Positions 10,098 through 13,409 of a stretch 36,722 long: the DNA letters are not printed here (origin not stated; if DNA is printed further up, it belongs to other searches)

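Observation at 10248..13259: One ORF encodes two complete, apparently active PilB/GspE secretion-ATPase modules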

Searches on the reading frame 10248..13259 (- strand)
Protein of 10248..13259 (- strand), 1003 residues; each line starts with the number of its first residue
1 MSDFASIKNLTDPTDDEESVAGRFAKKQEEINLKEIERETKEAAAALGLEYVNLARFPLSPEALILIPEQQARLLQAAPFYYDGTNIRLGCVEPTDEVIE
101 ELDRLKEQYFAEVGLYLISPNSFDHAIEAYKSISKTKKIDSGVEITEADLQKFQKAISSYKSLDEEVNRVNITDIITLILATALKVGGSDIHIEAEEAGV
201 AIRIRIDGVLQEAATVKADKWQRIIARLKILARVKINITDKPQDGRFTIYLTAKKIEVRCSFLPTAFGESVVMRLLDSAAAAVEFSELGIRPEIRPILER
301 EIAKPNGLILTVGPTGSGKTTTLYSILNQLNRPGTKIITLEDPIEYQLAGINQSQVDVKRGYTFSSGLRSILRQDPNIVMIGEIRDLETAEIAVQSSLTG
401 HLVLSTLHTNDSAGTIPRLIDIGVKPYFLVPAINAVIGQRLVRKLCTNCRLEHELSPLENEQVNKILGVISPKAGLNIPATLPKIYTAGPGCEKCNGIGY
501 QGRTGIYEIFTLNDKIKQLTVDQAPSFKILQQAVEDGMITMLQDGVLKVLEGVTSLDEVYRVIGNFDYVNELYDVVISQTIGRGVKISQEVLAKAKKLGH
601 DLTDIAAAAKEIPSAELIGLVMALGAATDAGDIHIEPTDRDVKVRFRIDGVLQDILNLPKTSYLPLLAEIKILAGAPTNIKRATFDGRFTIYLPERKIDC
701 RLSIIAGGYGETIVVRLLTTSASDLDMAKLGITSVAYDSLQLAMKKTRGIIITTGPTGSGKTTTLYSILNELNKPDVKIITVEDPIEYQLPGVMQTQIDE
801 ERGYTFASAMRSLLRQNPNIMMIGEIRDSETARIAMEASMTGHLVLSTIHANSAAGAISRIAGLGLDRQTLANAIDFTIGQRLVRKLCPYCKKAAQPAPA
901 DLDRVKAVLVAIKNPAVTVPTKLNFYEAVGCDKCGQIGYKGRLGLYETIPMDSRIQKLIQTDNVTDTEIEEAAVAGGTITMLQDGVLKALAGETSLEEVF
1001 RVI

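Call 3: search_protein_families(library=pfam, proteins=[window:10248-13259:-], max_evalue=0.01)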
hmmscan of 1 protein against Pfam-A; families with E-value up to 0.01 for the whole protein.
window:10248-13259:- (1003 aa): 39 families (the best 25 are shown)
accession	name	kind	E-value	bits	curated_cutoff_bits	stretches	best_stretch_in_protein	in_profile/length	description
PF00437.27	T2SSE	-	4.3e-226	750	24.9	2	171-561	7-370/370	Type II/IV secretion system protein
PF13401.12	AAA_22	-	3.4e-10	40.8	27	2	746-783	3-40/130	AAA domain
PF25199.1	nSTAND_NTPase5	-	5.3e-10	39.7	34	1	722-788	14-82/145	Novel STAND NTPase 5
PF13173.12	AAA_14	-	1.7e-09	38.2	27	0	748-834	2-79/129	AAA domain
PF05157.20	MshEN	-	3.2e-08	33.9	23.1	1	47-132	1-85/90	MshEN domain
PF20720.3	nSTAND3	-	3.4e-08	33.8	27.2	1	746-785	15-54/155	Novel STAND NTPase 3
PF00004.35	AAA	-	1.8e-07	32.1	21.2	0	752-833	2-73/131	ATPase family associated with various cellular activities (AAA)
PF12775.13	AAA_7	-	2.5e-07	30.9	25.8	0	734-782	19-67/181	P-loop containing dynein motor region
PF04851.21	ResIII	-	1e-06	29.2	22.5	0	737-781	12-58/164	Type III restriction enzyme, res subunit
PF13604.12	AAA_30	-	1.2e-06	28.9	27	0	302-339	14-51/191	AAA domain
PF00005.33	ABC_tran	-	2.5e-06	28.6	25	0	308-346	13-51/137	ABC transporter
PF01935.23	DUF87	-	2.7e-06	28.1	23.2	0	755-780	30-56/220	Helicase HerA, central domain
PF16796.11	Microtub_bd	-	7.1e-06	26.5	27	0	292-328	77-111/155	Microtubule binding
PF13191.12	AAA_16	-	9.8e-06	26.6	32.6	0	305-334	22-52/167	AAA ATPase domain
PF02492.25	cobW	-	1e-05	25.6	20.7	0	751-781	3-34/180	CobW/HypB/UreG, nucleotide-binding domain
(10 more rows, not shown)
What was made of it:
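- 10248..13259 (-): Whole gene: 1003-aa tandem PilB/GspE-type ATPase (stop codon at 10248..10250). Pfam T2SSE matches twice and MshEN once (call 3).
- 12864..13121 (-): N1 / GSPII_E_N (MshEN-like) domain, aa 47-132; present only in module 1. PF05157, E 3e-8 (call 3).
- On PilB/GspE-type assembly ATPase (T2SSE, PF00437): PF00437 matches twice (E 4e-226, call 3). It is present once, at aa 47-132 (E 3e-8, call 3).
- Closest known: PilB / GspE. Same: One N1/GSPII domain sits at the N-terminus (call 3).
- Checked: Pfam T2SSE (PF00437) matches in two stretches (E 4e-226) and MshEN (PF05157) once, at aa 47-132 (call 3).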

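Call 5: search_protein_families(library=ncbifam, proteins=[window:10248-13259:-], max_evalue=0.001)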
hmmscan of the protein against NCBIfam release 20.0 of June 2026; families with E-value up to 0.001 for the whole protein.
window:10248-13259:- (1003 aa): 51 families (the best 25 are shown)
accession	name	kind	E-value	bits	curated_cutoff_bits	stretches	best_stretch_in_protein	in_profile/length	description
TIGR02533.1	type_II_gspE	equivalog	1.1e-269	895.1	630.25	2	83-562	20-485/486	type II secretion system ATPase GspE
TIGR02538.1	type_IV_pilB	equivalog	4.7e-259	860.7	675.65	2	41-562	48-561/564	type IV-A pilus assembly ATPase PilB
NF007755.0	PRK10436.1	equivalog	1.5e-230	765.7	617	2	146-565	59-461/465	type II secretion system protein GspE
NF053534.1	T4PilAsmATPsTfpB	equivalog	3.4e-216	719.1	850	2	111-563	140-582/584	type IV pilus assembly ATPase TfpB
NF041000.1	ATPase_ComGA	equivalog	4.6e-140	465.2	300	2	179-443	3-266/267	competence type IV pilus ATPase ComGA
TIGR01420.1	pilT_fam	subfamily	1.3e-96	323.8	319.1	2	177-423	3-243/343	PilT/PilU family type 4a pilus ATPase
TIGR02525.1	plasmid_TraJ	equivalog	1.7e-54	185.2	368.3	2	270-421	119-271/372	plasmid transfer ATPase TraJ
TIGR02524.1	dot_icm_DotB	equivalog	3.4e-42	144.9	463.3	2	738-884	124-279/358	Dot/Icm type IV secretion system ATPase DotB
NF058587.1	archaellum_moto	equivalog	2.2e-36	125.7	550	2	740-867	268-399/527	archaellum flagellar ATPase motor FlaI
TIGR02782.1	TrbB_P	equivalog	4.3e-30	105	304.55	2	732-864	121-255/303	P-type conjugative transfer ATPase TrbB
TIGR02788.1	VirB11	equivalog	3.9e-29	101.7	249.95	2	719-870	116-271/308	P-type DNA transfer ATPase VirB11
NF010469.0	PRK13894.1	subfamily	5.5e-25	88.4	508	2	733-880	135-283/320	conjugal transfer ATPase TrbB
TIGR03819.1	heli_sec_ATPase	hypoth_equivalog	1.5e-22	80.3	373.15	2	710-871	139-311/340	TadA family conjugal transfer-associated ATPase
NF053672.1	bindosome_BasE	exception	3.6e-22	78.8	1000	2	752-864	274-391/512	bindosome assembly system ATPase subunit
NF010407.0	PRK13833.1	subfamily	1.8e-21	76.9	499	2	741-865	138-263/323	conjugal transfer protein TrbB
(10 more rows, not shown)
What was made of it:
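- Closest known: PilB / GspE. Different: Each module alone scores below the NCBIfam GspE and PilB equivalog cut-offs (call 5).
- Each module alone scores below the NCBIfam equivalog cut-offs for GspE and PilB (call 5).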
